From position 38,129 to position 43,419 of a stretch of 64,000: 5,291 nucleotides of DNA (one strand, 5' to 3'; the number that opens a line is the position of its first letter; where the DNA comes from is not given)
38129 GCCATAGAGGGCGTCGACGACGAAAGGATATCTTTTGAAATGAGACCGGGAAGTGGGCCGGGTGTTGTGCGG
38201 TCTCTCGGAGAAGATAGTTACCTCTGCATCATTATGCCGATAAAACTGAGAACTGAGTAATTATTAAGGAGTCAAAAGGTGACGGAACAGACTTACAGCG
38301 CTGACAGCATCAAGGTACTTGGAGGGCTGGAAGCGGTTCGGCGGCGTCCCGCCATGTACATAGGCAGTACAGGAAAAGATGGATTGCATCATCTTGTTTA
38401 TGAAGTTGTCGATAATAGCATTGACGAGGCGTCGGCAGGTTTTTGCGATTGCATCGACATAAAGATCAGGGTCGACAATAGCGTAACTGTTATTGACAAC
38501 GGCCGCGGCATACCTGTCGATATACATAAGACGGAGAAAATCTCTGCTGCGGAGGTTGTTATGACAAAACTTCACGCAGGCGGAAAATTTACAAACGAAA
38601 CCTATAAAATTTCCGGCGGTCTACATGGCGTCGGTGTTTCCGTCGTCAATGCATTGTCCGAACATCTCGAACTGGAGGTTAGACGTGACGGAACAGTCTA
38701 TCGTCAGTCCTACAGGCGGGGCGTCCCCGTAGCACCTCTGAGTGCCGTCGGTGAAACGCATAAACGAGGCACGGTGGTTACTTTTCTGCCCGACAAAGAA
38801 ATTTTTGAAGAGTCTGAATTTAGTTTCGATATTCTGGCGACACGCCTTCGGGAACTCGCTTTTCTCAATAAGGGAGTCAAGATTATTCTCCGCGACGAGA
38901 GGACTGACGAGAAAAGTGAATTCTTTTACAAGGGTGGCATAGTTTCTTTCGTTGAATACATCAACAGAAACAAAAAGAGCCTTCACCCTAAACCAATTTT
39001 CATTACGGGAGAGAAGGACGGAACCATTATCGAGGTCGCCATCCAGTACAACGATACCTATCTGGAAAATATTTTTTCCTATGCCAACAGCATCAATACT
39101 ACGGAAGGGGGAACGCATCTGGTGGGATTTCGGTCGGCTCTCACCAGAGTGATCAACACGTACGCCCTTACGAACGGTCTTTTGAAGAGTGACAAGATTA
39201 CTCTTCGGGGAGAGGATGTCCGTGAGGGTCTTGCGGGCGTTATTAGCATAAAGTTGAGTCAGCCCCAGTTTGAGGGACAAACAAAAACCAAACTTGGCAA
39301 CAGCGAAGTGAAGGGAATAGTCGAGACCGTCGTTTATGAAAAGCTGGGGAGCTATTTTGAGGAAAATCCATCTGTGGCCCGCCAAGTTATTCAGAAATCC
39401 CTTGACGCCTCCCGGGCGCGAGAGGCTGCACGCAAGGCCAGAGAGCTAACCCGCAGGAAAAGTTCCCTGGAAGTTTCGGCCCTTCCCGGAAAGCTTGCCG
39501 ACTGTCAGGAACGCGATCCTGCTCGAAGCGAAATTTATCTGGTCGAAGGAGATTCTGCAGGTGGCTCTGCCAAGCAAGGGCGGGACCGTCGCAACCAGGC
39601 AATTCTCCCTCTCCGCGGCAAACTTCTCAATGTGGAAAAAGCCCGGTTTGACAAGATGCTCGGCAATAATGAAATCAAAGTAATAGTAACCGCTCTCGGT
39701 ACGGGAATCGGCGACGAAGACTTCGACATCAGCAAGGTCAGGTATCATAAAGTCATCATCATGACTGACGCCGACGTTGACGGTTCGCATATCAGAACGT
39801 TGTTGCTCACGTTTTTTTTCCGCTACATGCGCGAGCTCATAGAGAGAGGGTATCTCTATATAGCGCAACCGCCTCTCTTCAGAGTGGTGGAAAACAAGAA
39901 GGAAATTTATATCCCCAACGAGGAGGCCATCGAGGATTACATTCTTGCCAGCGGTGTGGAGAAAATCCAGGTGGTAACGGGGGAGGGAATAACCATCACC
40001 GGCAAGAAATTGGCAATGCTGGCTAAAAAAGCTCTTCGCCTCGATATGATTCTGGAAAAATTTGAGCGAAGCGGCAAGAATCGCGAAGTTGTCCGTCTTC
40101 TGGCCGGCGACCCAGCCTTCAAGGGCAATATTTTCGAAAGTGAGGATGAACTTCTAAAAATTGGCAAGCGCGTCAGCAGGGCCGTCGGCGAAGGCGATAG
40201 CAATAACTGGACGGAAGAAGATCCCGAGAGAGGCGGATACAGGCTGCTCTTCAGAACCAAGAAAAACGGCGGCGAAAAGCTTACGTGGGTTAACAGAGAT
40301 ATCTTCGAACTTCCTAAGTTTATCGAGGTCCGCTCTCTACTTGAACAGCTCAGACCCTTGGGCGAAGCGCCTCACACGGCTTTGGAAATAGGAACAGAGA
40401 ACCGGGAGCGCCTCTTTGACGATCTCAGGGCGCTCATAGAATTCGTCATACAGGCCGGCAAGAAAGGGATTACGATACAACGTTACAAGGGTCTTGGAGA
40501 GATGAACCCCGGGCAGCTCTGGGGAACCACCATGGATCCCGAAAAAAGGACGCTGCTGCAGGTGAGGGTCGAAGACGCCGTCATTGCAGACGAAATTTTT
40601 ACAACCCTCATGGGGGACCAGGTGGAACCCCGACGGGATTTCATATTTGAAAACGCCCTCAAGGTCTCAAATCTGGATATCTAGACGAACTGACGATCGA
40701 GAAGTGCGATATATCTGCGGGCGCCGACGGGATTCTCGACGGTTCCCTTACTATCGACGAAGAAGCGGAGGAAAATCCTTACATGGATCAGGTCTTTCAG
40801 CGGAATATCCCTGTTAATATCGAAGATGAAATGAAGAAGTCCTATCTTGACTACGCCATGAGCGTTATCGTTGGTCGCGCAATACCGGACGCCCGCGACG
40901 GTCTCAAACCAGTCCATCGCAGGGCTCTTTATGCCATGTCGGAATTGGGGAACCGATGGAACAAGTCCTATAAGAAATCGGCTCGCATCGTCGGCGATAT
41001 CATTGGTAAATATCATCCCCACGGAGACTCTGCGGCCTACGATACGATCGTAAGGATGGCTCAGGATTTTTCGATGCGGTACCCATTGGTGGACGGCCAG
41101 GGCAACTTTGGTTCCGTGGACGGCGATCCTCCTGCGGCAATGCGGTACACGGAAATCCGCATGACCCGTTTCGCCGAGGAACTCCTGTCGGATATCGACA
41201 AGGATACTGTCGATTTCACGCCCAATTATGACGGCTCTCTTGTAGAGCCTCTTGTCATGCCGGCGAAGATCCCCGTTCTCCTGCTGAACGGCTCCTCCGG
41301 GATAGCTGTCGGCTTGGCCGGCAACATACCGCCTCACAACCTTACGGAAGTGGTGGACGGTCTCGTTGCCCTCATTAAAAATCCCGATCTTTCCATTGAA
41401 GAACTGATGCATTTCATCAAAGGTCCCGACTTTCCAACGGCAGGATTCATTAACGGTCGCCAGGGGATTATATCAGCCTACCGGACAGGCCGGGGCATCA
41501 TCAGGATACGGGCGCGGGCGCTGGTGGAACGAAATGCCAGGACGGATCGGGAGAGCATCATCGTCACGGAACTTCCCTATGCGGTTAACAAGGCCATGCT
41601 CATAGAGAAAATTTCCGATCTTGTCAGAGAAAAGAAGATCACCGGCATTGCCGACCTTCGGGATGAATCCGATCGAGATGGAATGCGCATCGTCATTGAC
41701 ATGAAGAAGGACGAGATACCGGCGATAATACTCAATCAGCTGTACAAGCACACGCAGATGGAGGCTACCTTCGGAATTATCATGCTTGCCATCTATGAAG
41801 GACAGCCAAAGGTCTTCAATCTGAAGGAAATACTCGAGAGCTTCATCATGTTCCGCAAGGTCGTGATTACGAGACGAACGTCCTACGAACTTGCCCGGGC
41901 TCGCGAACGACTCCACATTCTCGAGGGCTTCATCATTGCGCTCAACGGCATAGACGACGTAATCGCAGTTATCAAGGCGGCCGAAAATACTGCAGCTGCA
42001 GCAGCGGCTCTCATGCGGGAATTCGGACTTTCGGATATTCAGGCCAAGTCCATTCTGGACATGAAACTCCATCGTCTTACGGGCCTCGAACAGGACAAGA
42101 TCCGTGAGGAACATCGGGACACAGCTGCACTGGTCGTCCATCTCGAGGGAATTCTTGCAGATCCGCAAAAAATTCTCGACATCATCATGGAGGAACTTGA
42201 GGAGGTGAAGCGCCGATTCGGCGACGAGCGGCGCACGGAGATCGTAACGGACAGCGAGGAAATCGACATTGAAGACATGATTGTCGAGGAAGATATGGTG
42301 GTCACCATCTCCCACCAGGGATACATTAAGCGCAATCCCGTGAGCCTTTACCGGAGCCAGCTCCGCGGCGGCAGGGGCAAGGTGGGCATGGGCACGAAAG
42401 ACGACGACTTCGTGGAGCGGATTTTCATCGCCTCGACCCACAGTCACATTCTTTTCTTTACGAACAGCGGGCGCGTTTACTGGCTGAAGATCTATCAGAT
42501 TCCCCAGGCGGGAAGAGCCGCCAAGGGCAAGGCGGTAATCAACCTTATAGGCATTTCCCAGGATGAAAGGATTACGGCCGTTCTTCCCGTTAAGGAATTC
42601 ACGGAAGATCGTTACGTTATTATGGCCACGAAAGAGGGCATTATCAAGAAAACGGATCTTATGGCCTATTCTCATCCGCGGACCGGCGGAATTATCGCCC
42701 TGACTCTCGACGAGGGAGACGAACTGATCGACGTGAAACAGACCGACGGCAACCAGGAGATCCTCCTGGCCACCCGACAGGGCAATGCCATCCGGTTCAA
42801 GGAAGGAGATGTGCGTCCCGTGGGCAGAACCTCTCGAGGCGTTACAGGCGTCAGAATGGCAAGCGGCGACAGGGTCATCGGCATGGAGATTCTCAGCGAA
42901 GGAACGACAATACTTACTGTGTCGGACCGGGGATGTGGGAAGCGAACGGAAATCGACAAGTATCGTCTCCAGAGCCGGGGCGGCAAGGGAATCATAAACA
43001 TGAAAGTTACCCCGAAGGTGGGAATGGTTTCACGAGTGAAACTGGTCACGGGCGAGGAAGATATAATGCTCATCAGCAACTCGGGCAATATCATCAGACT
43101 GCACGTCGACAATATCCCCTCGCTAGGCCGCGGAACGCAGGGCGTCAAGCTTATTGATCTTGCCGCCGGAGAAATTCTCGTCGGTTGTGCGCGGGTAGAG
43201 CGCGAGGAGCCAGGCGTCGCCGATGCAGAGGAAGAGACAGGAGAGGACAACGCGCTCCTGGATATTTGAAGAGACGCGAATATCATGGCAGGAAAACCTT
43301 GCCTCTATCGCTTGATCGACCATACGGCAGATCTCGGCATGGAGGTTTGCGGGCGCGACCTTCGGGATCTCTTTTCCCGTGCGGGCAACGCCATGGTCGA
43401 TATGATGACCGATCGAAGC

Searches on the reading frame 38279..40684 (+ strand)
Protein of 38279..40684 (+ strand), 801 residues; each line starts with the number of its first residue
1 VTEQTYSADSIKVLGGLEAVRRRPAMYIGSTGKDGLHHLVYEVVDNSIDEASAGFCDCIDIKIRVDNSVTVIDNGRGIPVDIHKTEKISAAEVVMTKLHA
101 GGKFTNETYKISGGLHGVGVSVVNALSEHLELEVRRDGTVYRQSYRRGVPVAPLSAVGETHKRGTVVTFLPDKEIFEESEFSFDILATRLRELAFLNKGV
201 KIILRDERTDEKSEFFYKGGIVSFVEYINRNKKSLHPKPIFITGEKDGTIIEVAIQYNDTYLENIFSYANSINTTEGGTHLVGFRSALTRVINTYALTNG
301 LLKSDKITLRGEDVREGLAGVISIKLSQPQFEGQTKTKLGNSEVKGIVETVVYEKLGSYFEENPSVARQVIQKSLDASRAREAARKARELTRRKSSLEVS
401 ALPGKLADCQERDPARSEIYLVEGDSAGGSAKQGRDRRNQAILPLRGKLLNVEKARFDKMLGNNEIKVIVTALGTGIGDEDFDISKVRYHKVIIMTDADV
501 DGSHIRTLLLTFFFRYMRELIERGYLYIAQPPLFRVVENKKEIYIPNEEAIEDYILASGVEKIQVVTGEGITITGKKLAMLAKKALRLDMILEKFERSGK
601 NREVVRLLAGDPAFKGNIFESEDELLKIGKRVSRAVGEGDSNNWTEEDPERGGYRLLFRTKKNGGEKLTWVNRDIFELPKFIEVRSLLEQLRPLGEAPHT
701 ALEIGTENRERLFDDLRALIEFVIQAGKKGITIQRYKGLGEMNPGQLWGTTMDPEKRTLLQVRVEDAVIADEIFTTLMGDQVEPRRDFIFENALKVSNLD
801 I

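Call 55: search_protein_families(library=pfam, proteins=[window:38279-40684:+], max_evalue=0.00001)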
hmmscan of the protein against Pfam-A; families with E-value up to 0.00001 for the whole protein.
window:38279-40684:+ (801 aa): 4 families
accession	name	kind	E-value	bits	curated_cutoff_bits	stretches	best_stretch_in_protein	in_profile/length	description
PF00204.31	DNA_gyraseB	-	4.6e-61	205.7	27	1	220-389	1-172/173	DNA gyrase B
PF00986.26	DNA_gyraseB_C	-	1.6e-30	105.5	29.8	1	728-789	1-62/63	DNA gyrase B subunit, carboxyl terminus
PF01751.28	Toprim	-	9.5e-19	67.8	23.1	1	418-530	1-95/96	Toprim domain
PF02518.31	HATPase_c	-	7.1e-18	65.5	26.4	1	34-173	4-109/111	Histidine kinase-, DNA gyrase B-, and HSP90-like ATPase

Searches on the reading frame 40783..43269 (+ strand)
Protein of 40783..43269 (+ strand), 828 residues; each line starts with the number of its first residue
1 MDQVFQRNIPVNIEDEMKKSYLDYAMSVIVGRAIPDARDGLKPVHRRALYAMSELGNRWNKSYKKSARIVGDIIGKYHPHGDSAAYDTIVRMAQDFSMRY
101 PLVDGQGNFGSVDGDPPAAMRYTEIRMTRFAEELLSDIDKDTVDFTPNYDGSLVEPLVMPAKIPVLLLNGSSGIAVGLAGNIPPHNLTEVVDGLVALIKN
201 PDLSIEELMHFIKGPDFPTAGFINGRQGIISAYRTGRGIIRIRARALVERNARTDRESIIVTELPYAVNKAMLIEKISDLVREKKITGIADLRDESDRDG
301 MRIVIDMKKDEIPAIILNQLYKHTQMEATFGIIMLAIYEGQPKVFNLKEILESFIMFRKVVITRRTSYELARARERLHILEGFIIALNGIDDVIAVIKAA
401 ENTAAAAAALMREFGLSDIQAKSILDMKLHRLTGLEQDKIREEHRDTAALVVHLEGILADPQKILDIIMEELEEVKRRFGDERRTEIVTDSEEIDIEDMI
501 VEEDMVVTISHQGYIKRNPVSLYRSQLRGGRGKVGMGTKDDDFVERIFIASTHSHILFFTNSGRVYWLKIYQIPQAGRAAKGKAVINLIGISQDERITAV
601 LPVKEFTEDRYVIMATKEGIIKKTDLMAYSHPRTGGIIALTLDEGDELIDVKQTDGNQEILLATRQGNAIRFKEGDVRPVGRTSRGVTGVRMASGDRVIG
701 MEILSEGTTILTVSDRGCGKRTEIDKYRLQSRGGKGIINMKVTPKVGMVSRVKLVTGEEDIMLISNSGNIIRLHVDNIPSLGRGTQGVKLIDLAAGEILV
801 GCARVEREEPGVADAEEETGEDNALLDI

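Call 55: search_protein_families(library=pfam, proteins=[window:40783-43269:+], max_evalue=0.00001)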
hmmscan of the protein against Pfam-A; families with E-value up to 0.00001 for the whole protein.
window:40783-43269:+ (828 aa): 2 families
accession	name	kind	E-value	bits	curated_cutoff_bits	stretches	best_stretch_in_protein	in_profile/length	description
PF00521.26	DNA_topoisoIV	-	1.3e-163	545.4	31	1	32-473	1-432/432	DNA gyrase/topoisomerase IV, subunit A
PF03989.18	DNA_gyraseA_C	-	3.4e-69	228.5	27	5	759-805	1-47/48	DNA gyrase C-terminal domain, beta-propeller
